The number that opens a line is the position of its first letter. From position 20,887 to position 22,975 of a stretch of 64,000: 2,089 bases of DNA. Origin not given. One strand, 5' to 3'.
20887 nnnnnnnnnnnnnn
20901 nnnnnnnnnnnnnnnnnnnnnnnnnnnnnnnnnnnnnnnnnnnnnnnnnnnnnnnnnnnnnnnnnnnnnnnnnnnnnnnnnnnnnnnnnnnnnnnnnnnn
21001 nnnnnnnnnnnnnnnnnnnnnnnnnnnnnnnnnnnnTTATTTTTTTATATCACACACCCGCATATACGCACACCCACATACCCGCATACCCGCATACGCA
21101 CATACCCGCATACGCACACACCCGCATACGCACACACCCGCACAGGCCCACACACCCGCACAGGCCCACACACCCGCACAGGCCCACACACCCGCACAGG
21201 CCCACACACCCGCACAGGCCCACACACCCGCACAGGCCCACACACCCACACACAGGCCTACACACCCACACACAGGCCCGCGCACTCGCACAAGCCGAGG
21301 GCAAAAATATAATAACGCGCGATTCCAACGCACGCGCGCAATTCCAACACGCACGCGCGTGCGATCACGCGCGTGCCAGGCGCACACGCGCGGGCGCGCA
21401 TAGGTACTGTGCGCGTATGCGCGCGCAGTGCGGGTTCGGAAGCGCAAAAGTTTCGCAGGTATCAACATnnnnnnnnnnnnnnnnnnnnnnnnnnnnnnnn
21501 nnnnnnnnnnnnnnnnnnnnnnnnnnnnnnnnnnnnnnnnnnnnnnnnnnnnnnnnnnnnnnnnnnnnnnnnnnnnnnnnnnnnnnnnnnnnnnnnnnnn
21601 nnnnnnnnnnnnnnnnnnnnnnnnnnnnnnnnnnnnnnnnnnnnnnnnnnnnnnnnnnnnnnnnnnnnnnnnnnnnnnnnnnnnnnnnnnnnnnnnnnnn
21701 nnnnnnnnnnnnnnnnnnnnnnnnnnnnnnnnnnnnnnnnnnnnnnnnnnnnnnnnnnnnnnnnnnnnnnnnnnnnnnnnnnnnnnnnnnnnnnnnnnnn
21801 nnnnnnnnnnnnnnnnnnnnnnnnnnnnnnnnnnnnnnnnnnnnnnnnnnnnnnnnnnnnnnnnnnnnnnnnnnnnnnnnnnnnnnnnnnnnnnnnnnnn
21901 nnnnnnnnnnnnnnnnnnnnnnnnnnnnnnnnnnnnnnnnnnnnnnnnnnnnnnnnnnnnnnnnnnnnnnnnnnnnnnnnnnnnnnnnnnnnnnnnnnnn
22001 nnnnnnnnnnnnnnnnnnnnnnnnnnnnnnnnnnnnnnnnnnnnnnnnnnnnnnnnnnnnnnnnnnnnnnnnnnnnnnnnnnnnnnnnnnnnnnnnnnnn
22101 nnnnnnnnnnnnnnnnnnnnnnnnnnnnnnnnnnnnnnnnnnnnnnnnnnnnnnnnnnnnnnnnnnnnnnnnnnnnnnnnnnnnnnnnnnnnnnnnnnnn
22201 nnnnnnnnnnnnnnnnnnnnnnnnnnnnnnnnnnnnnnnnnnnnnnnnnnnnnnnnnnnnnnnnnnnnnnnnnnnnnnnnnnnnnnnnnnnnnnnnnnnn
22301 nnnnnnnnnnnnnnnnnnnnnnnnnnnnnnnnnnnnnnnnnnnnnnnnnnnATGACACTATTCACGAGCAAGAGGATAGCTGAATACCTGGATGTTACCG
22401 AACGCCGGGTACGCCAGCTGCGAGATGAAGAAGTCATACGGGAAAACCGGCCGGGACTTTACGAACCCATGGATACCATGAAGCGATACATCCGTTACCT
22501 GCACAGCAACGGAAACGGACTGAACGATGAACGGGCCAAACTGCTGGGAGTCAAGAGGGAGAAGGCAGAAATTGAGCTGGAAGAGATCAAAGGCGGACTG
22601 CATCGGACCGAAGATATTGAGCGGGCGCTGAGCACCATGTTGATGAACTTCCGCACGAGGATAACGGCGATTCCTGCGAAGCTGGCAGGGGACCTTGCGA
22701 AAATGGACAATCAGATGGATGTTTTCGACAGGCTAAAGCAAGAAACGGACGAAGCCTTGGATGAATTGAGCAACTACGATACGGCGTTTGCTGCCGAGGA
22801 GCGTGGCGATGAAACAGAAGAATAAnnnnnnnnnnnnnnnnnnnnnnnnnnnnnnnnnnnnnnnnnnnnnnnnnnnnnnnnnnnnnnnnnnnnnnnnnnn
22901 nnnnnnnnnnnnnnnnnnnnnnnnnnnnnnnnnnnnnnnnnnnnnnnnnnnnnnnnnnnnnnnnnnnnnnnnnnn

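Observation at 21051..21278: C/A-rich tandem repeat whose complement is a run of canonical G-quadruplex motifs, just upstream of the packaging genes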

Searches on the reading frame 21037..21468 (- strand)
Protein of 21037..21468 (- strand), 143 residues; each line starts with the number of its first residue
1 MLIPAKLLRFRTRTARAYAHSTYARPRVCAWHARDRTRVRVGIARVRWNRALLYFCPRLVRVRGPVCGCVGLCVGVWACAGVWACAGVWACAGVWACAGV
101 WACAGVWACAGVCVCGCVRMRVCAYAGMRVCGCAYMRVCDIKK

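Call 9: search_protein_families(library=pfam, proteins=[window:21037-21468:-], max_evalue=0.01)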
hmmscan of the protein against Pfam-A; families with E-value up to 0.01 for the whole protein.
window:21037-21468:- (143 aa): 0 families

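Call 10: search_protein_families(library=phrogs, proteins=[window:21037-21468:-], max_evalue=0.01)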
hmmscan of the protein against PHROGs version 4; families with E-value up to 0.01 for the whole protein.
window:21037-21468:- (143 aa): 0 families

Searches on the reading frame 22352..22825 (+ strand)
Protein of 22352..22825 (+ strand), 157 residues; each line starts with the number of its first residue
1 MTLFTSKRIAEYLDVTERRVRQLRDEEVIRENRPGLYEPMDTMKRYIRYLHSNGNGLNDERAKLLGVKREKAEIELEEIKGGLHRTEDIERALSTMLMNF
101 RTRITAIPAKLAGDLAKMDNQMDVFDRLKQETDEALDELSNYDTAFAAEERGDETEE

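Call 9: search_protein_families(library=pfam, proteins=[window:22352-22825:+], max_evalue=0.01)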
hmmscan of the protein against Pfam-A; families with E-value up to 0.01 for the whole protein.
window:22352-22825:+ (157 aa): 0 families

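Call 10: search_protein_families(library=phrogs, proteins=[window:22352-22825:+], max_evalue=0.01)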
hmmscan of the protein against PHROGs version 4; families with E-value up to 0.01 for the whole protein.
window:22352-22825:+ (157 aa): 2 families
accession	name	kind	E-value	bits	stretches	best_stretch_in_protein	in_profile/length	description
phrog_57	-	head and packaging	4e-31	109.4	1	1-155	10-185/199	terminase small subunit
phrog_141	-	head and packaging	0.0088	16.5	0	69-156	90-174/183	terminase small subunit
